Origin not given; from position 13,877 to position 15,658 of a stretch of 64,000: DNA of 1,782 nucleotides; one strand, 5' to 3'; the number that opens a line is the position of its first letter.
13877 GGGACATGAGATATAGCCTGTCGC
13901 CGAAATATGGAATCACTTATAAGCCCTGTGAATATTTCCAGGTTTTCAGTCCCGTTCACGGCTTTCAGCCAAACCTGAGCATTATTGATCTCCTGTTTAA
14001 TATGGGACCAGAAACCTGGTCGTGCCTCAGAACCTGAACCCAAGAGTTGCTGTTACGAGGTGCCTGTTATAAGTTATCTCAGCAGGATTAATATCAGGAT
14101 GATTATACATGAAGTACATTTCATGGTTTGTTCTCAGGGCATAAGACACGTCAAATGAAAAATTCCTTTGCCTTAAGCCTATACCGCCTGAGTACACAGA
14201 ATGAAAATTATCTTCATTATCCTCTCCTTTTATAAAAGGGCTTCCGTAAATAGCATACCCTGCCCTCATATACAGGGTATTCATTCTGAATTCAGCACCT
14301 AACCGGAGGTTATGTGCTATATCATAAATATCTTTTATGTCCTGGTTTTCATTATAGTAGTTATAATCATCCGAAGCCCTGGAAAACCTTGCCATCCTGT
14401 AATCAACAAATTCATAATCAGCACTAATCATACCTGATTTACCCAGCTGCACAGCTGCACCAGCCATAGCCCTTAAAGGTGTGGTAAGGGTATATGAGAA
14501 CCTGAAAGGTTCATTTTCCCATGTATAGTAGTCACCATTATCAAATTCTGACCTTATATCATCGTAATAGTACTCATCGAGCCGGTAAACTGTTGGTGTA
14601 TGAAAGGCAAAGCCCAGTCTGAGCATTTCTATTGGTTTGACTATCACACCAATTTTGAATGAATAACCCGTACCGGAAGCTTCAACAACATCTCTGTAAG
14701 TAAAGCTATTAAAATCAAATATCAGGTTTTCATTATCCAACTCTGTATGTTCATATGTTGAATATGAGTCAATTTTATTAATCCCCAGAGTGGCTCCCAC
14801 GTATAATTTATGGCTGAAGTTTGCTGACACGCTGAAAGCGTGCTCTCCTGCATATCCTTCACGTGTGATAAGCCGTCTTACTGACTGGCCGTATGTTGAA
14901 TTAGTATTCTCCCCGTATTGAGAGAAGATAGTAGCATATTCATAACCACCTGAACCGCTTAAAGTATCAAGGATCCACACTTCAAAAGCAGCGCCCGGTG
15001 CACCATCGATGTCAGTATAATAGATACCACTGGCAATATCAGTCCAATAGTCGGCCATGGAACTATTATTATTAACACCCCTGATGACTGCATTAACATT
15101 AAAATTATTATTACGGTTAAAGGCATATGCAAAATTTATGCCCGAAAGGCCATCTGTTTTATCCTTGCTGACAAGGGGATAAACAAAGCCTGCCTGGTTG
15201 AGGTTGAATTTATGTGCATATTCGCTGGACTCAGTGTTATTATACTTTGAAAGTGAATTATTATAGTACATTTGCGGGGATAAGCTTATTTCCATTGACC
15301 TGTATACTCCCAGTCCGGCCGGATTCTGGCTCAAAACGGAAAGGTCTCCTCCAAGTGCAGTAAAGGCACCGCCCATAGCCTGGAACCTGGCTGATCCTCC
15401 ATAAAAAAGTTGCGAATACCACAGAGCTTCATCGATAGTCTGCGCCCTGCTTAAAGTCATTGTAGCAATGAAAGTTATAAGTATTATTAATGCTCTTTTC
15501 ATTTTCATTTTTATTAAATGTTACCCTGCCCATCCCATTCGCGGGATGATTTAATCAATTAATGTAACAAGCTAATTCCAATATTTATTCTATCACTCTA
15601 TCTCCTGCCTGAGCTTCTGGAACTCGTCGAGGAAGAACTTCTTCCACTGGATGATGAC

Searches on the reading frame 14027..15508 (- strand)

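Call 27: search_protein_families(library=pfam, proteins=[window:14027-15508:-], max_evalue=0.00001)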
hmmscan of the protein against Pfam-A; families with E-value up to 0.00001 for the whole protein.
window:14027-15508:- (493 aa): 1 family
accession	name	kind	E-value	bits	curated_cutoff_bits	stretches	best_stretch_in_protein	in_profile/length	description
PF03349.22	Toluene_X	-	7.7e-07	28.4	29.7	1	222-426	145-345/421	Outer membrane protein transport protein (OMPP1/FadL/TodX)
